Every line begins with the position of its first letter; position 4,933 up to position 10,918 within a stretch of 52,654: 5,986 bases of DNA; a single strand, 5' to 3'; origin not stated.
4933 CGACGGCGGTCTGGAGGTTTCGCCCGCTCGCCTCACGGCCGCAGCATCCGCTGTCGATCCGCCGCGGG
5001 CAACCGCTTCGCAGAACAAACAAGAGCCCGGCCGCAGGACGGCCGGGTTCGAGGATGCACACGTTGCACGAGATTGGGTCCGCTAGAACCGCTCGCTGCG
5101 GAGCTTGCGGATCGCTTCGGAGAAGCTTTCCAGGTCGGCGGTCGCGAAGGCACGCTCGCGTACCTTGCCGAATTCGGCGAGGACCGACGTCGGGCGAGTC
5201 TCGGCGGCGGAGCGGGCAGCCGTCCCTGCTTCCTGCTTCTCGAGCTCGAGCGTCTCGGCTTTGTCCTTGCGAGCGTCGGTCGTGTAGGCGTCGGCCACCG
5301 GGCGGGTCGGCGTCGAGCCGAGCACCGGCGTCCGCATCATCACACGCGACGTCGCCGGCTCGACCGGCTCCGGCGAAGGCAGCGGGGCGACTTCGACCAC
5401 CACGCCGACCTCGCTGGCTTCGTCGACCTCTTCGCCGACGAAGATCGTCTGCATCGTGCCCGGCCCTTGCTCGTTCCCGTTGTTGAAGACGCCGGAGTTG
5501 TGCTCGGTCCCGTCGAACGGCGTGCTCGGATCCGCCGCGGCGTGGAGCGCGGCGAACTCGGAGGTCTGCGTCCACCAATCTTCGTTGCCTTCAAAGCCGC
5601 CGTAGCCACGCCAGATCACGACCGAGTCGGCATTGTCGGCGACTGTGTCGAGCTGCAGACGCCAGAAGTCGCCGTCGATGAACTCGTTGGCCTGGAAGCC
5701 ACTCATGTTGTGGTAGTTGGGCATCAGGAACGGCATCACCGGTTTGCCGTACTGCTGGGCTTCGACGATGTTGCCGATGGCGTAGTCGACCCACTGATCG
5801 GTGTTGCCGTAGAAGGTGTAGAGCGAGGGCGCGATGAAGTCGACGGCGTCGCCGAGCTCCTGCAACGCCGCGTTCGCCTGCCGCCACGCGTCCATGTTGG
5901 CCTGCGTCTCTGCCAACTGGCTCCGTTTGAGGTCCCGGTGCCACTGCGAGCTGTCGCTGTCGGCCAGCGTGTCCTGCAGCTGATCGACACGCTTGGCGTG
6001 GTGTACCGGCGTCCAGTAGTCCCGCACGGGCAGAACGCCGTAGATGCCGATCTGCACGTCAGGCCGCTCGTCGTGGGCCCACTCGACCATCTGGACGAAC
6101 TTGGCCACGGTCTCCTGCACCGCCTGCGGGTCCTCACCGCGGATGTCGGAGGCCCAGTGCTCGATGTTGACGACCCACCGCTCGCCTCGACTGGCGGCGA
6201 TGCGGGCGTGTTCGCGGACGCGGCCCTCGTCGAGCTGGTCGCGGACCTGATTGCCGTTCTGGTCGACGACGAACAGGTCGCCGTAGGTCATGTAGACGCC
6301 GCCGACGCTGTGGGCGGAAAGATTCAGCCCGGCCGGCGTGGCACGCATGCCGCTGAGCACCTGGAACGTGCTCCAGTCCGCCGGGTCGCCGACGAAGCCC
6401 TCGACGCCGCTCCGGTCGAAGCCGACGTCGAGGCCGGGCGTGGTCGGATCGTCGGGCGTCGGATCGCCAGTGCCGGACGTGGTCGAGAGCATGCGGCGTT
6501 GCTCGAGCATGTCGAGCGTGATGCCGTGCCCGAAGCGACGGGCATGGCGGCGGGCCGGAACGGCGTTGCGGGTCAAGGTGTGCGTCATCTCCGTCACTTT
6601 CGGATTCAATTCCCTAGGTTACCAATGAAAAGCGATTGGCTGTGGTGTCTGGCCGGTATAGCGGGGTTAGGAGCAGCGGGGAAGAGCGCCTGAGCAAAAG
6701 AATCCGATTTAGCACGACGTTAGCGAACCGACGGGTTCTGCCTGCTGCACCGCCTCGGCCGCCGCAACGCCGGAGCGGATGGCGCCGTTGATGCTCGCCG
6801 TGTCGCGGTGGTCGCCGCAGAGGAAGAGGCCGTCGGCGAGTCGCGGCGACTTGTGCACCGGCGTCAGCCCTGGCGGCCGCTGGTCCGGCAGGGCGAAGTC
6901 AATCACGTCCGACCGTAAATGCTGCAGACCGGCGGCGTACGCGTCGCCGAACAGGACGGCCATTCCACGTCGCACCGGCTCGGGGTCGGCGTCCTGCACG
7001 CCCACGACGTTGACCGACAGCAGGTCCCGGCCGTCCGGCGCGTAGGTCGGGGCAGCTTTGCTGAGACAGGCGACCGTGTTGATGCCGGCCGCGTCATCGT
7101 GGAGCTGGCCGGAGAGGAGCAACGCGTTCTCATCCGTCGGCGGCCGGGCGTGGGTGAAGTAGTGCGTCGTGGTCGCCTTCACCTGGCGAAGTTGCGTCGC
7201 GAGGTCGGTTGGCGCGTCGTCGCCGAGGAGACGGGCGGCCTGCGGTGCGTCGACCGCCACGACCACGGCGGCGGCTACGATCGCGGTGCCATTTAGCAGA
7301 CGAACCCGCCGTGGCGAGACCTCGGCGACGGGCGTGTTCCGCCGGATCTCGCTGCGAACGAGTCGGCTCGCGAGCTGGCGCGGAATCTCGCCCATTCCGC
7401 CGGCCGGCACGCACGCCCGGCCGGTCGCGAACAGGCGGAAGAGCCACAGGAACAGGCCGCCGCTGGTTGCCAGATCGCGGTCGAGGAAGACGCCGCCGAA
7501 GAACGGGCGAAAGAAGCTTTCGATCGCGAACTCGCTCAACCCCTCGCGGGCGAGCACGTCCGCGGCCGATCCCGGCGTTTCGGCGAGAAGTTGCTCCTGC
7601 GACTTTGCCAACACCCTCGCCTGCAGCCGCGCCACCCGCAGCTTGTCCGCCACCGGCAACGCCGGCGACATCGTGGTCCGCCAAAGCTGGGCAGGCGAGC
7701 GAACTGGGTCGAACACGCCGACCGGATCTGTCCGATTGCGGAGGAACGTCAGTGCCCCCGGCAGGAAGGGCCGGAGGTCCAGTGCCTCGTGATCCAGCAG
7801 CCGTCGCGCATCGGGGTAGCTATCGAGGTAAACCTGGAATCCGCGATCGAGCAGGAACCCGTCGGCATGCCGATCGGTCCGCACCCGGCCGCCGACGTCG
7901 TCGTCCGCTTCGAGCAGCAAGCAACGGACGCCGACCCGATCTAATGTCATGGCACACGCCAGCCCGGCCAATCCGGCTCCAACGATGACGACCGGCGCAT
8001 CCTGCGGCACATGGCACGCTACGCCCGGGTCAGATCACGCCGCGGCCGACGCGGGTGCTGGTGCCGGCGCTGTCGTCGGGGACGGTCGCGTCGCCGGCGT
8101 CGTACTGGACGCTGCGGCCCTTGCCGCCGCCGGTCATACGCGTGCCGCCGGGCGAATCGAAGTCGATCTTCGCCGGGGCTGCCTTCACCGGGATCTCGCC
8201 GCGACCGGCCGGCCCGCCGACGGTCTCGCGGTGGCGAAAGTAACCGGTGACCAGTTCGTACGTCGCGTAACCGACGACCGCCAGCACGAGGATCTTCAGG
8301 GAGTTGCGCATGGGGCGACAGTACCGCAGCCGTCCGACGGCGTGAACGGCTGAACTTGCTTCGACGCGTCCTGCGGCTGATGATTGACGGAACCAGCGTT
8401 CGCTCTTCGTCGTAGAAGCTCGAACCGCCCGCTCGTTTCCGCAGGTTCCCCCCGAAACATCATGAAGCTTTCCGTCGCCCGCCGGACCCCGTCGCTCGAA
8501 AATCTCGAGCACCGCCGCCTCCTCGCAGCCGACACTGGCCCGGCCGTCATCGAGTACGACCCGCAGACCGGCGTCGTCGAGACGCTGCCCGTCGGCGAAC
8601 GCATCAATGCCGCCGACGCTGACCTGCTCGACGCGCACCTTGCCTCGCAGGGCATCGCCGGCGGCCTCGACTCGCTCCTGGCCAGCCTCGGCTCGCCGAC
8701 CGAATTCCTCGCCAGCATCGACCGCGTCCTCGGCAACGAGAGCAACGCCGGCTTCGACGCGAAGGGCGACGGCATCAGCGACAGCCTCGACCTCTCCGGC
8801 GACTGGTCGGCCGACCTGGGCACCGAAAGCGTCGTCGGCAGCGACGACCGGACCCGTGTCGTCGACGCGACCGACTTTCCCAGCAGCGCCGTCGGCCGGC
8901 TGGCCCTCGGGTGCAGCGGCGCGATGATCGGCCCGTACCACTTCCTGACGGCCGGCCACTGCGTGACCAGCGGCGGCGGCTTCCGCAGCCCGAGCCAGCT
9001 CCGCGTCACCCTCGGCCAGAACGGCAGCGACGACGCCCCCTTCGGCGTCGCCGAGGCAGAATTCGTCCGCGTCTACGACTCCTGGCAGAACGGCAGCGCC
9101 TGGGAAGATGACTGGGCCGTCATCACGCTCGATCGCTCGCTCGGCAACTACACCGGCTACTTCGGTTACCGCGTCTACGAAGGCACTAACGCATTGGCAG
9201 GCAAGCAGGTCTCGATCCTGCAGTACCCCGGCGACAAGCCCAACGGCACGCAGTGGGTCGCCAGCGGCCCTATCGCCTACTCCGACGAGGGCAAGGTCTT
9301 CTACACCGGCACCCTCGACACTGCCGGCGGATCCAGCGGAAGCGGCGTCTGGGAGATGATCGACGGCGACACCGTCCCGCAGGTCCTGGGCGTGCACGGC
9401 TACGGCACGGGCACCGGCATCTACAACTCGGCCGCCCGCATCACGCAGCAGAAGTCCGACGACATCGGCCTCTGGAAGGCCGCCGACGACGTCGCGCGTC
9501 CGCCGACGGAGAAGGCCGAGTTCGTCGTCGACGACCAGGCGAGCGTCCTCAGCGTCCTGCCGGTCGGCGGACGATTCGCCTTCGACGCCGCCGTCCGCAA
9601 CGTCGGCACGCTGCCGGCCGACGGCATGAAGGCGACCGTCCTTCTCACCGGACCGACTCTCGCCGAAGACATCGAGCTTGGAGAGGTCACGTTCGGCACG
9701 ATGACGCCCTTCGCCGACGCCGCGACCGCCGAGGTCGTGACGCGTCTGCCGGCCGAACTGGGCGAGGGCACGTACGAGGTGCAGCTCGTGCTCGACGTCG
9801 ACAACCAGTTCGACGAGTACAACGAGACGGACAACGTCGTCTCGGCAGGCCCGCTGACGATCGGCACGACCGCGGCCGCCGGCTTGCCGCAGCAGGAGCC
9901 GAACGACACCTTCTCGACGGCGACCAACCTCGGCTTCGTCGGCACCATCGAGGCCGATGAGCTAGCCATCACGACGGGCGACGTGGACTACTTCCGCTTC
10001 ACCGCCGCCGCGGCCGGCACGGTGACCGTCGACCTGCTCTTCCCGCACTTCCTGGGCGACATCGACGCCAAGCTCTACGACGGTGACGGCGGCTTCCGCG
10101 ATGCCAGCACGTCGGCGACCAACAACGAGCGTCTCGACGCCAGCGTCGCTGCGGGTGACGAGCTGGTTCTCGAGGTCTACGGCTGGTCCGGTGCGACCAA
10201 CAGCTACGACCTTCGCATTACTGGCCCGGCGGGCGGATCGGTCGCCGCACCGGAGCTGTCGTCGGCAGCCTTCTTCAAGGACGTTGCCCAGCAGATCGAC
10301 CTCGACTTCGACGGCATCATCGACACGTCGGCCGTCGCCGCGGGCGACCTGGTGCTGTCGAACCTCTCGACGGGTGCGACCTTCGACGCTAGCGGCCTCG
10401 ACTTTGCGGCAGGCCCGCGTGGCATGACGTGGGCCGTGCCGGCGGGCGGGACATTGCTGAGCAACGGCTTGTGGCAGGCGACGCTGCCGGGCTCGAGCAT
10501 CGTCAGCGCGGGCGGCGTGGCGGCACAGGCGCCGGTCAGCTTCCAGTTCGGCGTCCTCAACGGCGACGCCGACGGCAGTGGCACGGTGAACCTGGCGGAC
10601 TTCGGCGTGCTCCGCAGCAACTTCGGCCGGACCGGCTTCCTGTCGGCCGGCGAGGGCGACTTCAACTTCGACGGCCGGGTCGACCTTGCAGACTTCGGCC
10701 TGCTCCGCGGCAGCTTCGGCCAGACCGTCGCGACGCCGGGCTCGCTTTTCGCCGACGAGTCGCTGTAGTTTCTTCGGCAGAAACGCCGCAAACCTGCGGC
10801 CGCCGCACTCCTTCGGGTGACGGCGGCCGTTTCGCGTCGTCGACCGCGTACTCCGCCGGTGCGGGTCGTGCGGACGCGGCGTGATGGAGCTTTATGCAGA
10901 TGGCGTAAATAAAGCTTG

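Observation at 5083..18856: Five clustered secreted-enzyme genes share a short N-terminal leader L-E-x-R-R-[LMH]-L-[AS] that is neither Sec- nor Tat-like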

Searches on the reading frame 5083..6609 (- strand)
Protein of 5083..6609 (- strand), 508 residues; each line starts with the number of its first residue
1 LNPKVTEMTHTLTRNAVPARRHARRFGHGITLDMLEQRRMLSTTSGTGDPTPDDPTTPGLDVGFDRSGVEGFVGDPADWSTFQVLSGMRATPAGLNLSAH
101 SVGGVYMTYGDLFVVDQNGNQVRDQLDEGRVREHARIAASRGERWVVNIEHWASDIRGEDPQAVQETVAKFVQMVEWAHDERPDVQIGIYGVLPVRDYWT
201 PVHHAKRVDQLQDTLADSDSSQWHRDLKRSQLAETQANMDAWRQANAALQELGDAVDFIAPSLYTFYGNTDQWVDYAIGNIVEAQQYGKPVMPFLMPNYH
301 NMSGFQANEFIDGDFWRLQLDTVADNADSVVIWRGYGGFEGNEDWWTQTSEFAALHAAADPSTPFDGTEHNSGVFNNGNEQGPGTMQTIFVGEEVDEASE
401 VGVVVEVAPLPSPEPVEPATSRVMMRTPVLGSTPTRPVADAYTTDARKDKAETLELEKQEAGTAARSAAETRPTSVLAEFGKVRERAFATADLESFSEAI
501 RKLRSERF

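Call 3: search_protein_families(library=ncbifam, proteins=[window:5083-6609:-], max_evalue=1)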
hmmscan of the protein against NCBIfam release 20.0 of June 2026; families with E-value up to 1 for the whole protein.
window:5083-6609:- (508 aa): 0 families

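Call 4: search_protein_families(library=pfam, proteins=[window:5083-6609:-], max_evalue=0.01)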
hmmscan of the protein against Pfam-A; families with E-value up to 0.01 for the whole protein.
window:5083-6609:- (508 aa): 0 families

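Call 26: find_homologous_proteins(query=window:5083-6609:-, max_evalue=0.001)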
Query window:5083-6609:- (508 aa): 18 proteins with E <= 0.001 among 8000 candidates.
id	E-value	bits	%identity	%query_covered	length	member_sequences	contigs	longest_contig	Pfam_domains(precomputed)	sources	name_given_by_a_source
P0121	0.0e+0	1150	100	99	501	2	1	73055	-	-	-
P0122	3.4e-85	305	46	69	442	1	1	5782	-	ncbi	ncbi:MAG: hypothetical protein AAF561_09305 [Planctomycetota bacterium]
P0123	1.8e-75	273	38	79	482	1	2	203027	-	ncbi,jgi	jgi:hypothetical protein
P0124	2.2e-69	253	46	54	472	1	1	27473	-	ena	-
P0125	6.2e-63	232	40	55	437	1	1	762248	-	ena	-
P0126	1.9e-50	190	40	55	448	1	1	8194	-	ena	-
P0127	1.0e-44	172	40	44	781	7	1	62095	PF00801.27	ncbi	-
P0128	1.3e-43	168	37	47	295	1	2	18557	-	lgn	-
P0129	4.2e-43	166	37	51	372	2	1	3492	-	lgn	-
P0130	3.5e-42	163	40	44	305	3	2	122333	-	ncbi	ncbi:hypothetical protein ACKFKG_08535 [Phormidesmis sp. 146-35]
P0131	3.9e-41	160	36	51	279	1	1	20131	-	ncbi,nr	ncbi:MAG: hypothetical protein NTU53_13250 [Planctomycetota bacterium]|nr:hypothetical protein [Plan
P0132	8.0e-40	155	38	44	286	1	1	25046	-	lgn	-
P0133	2.2e-39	154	37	47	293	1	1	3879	-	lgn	-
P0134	1.1e-37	148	37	47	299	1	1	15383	-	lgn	-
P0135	9.0e-33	132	33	49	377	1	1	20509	-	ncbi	ncbi:MAG: hypothetical protein AAGD32_15165 [Planctomycetota bacterium]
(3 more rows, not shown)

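Call 37: search_protein_families(library=ncbifam, proteins=[P0123], max_evalue=10)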
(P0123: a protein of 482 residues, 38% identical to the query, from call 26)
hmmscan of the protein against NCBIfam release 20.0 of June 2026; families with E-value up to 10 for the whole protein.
P0123 (482 aa): 2 families
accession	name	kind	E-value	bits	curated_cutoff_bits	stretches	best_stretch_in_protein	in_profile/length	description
NF012209.1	LEPR-8K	domain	0.14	11.9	17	1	15-27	2-14/24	LEPR-XLL domain-containing protein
NF008757.0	PRK11788.1-5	equivalog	0.21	10.7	363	0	199-255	228-284/388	lipopolysaccharide assembly protein LapB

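Call 104: predict_structure(alignment_id=A9)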
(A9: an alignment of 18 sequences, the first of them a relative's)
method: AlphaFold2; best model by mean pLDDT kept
length: 501 residues; sequences in the alignment: 18
mean_pLDDT: 73.5   pTM: 0.61
mean pLDDT of the five models: 73.5, 73.3, 72.3, 72.1, 70.6
residues with pLDDT >= 90: 236; 70-90: 73; 50-70: 42; < 50: 150
segments of 3 or more residues with pLDDT < 50: 1-47, 49-67, 357-437, 464-466
pLDDT, mean of each block of 10 residues (from residue 1): 33 35 39 39 42 39 45 90 79 91 93 92 98 96 92 97 98 98 94 97 98 98 98 98 98 95 95 98 97 87 94 98 88 88 94 60 36 36 35 38 43 35 33 42 77 74 52 67 70 69 59
secondary structure, 60 per line:
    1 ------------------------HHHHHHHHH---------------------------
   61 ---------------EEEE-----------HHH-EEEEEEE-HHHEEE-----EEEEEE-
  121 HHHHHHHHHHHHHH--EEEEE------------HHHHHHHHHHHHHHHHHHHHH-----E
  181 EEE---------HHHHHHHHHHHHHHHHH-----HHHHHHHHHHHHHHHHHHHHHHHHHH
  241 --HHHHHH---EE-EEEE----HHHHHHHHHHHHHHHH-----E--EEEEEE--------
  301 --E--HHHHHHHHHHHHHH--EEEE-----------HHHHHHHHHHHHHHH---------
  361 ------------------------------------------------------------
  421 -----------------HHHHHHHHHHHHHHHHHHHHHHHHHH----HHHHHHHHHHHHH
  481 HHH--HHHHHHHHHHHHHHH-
elements in order: H25-33 E76-79 E95-101 E106-108 E114-119 H121-134 E137-141 H154-174 E180-183 H193-209 H215-240 H243-248 E255-258 H263-278 E287-292 H306-319 E322-325 H337-351 H438-463 H468-483 H486-500

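Call 106: fold_search(model_id=the predicted structure, library=pdb)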
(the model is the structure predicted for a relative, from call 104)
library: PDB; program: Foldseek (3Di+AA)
matches with E <= 10: 1613; with E <= 0.001: 62
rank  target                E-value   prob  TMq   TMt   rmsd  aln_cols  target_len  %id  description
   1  6gp5_B                1.5e-05  1.00  0.23  0.33  10.4       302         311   13  Beta-1,4-galactanase from Bacteroides thetaiotaomicron (released 2018-12-26)
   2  7osk_A                5.9e-05  1.00  0.26  0.34  12.8       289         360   13  Ignisphaera aggregans GH53 catalytic domain (released 2021-09-29)
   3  3vni_C                5.9e-05  1.00  0.22  0.34  10.3       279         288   15  Crystal structures of D-Psicose 3-epimerase from Clostridium cellulolyticum H10 and its complex with ketohexose sugars (released 2012-08-01)
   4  2gft_A                8.7e-05  1.00  0.25  0.31  14.9       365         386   14  Crystal structure of the E263A nucleophile mutant of Bacillus licheniformis endo-beta-1,4-galactanase in complex with  (released 2006-06-13)
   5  1ur0_B                1.0e-04  1.00  0.26  0.32  15.2       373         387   15  The structure of endo-beta-1,4-galactanase from Bacillus licheniformis in complex with two oligosaccharide products. (released 2004-10-20)
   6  6gpa_B                1.0e-04  1.00  0.22  0.31  10.5       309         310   14  Beta-1,4-galactanase from Bacteroides thetaiotaomicron with galactose (released 2018-12-26)
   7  2gft_B                1.0e-04  1.00  0.24  0.30  16.4       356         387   15  Crystal structure of the E263A nucleophile mutant of Bacillus licheniformis endo-beta-1,4-galactanase in complex with  (released 2006-06-13)
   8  6gp5_A                1.1e-04  1.00  0.23  0.33   9.9       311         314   15  Beta-1,4-galactanase from Bacteroides thetaiotaomicron (released 2018-12-26)
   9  4bf7                  1.2e-04  1.00  0.24  0.34  15.0       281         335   14  Emericilla nidulans endo-beta-1,4-galactanase (released 2013-08-07)
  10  3vnk_A                1.3e-04  1.00  0.22  0.35  10.5       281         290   14  Crystal structures of D-Psicose 3-epimerase with D-fructose from Clostridium cellulolyticum H10 (released 2012-08-01)
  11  3vni_A                1.4e-04  1.00  0.22  0.34  11.4       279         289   14  Crystal structures of D-Psicose 3-epimerase from Clostridium cellulolyticum H10 and its complex with ketohexose sugars (released 2012-08-01)
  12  3vnl_A                1.4e-04  1.00  0.22  0.34  10.6       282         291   14  Crystal structures of D-Psicose 3-epimerase with D-tagatose from Clostridium cellulolyticum H10 (released 2012-08-01)
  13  3h2f_A                1.4e-04  0.99  0.20  0.31  12.0       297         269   13  Structural Studies of Pterin-Based Inhibitors of Dihydropteroate Synthase (released 2009-12-08)
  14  3tyc_A                1.5e-04  1.00  0.24  0.38  10.1       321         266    9  Dihydropteroate Synthase in complex with DHP+ (released 2012-03-14)
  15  1fhl                  1.7e-04  1.00  0.24  0.33  15.0       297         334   11  CRYSTAL STRUCTURE OF BETA-1,4-GALACTANASE FROM ASPERGILLUS ACULEATUS AT 293K (released 2003-06-03)
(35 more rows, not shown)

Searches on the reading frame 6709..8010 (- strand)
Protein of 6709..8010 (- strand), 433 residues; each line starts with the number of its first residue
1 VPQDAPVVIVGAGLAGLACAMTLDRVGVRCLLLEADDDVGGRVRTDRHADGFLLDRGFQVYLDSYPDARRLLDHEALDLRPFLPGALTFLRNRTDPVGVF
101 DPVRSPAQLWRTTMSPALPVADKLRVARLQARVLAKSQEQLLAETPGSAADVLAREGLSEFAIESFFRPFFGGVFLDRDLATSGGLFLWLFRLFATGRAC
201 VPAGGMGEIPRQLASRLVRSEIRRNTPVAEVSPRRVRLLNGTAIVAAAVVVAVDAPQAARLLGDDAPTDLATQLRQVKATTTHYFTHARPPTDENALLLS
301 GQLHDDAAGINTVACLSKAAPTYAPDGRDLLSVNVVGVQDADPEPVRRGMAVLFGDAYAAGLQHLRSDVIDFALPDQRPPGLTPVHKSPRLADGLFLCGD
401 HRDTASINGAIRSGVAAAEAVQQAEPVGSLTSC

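Call 15: search_protein_families(library=pfam, proteins=[window:6709-8010:-], max_evalue=0.001)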
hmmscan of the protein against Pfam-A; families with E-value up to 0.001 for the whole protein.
window:6709-8010:- (433 aa): 9 families
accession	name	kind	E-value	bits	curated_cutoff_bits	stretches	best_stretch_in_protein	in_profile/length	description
PF01593.30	Amino_oxidase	-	9e-48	164.1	19.8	1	14-421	1-442/443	Flavin containing amine oxidoreductase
PF13450.12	NAD_binding_8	-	2.7e-16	60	21.9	1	9-73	1-66/68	NAD(P)-binding Rossmann-like domain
PF01266.30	DAO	-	2.6e-07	30.9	27.9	1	7-41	2-36/353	FAD dependent oxidoreductase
PF00890.30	FAD_binding_2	-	1.8e-06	27.8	20.4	1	7-41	2-36/414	FAD binding domain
PF01494.25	FAD_binding_3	-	4.4e-06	26.6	22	1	5-38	2-35/349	FAD binding domain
PF12831.13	FAD_oxidored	-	0.00012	21.9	27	1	7-42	2-37/416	FAD dependent oxidoreductase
PF07992.20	Pyr_redox_2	-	0.00015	21.7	26.1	1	7-37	3-33/291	Pyridine nucleotide-disulphide oxidoreductase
PF03486.20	HI0933_like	-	0.00044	20.2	50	0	7-44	3-40/244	HI0933-like protein Rossmann domain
PF01134.28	GIDA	-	0.00044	19.9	22.1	1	7-35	2-30/391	Glucose inhibited division protein A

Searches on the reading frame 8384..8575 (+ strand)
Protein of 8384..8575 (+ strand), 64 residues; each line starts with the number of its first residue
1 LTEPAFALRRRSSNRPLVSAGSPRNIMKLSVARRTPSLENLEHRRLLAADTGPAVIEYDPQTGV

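Call 5: search_protein_families(library=pfam, proteins=[window:8384-8575:+], max_evalue=10)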
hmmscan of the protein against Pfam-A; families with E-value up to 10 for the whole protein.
seq(64 aa): 2 families
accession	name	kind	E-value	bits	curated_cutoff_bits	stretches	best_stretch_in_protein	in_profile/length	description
PF07595.18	Planc_extracel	-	0.00039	20.4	25.5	1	38-50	7-19/20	Planctomycete extracellular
PF21580.3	SelB_WHD3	-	0.19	12.3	27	1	14-34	19-39/51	Elongation factor SelB, third winged-helix domain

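Call 6: search_protein_families(library=ncbifam, proteins=[window:8384-8575:+], max_evalue=10)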
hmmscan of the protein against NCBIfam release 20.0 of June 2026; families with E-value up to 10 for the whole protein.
seq(64 aa): 1 family
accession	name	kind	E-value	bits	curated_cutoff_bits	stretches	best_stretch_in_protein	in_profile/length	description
NF010552.0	PRK13946.1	equivalog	0.19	11.3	186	1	10-38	134-162/198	shikimate kinase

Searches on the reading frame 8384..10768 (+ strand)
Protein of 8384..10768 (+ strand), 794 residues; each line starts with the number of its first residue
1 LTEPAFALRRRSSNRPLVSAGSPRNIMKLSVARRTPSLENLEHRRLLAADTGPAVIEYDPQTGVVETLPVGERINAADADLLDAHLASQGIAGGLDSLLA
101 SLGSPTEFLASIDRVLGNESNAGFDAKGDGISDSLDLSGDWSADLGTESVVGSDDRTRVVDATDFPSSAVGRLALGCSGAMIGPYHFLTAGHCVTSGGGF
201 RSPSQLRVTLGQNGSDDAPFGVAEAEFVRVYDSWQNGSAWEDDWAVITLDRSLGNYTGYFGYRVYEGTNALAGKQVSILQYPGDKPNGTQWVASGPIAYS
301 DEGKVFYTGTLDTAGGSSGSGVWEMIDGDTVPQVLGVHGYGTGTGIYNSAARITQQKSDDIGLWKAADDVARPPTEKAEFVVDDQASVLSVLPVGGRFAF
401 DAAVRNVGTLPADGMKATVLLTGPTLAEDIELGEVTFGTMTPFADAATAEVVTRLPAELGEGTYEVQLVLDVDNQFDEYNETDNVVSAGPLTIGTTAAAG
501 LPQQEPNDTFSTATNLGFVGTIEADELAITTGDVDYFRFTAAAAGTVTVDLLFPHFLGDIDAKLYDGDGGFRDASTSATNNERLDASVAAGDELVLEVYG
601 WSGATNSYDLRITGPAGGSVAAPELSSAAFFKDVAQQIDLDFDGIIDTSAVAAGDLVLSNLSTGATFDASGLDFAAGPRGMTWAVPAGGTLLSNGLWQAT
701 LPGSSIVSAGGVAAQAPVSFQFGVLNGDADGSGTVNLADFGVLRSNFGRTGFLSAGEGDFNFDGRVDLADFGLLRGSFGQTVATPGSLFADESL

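Call 3: search_protein_families(library=ncbifam, proteins=[window:8384-10768:+], max_evalue=1)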
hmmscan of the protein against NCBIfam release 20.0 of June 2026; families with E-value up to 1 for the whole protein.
window:8384-10768:+ (794 aa): 1 family
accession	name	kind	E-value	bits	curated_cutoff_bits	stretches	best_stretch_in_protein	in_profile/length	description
NF033506.0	PACE-CTERM-PROT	exception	0.06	12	110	1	378-485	362-465/627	putative S-layer protein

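Call 4: search_protein_families(library=pfam, proteins=[window:8384-10768:+], max_evalue=0.01)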
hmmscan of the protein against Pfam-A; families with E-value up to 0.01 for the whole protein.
window:8384-10768:+ (794 aa): 5 families
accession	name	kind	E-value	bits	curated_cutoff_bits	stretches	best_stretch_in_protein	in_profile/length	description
PF00089.32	Trypsin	-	1.2e-07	32.2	20.6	1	174-322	24-184/220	Trypsin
PF07705.17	CARDB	-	3e-07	31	22.7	1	387-487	10-100/101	CARDB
PF13365.12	Trypsin_2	-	3.1e-07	31.7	27.6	1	177-328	1-139/144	Trypsin-like peptidase domain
PF04151.21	PPC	-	0.0021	19.3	25.9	0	533-591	1-62/70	Bacterial pre-peptidase C-terminal domain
PF07595.18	Planc_extracel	-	0.0052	16.9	25.5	1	38-50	7-19/20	Planctomycete extracellular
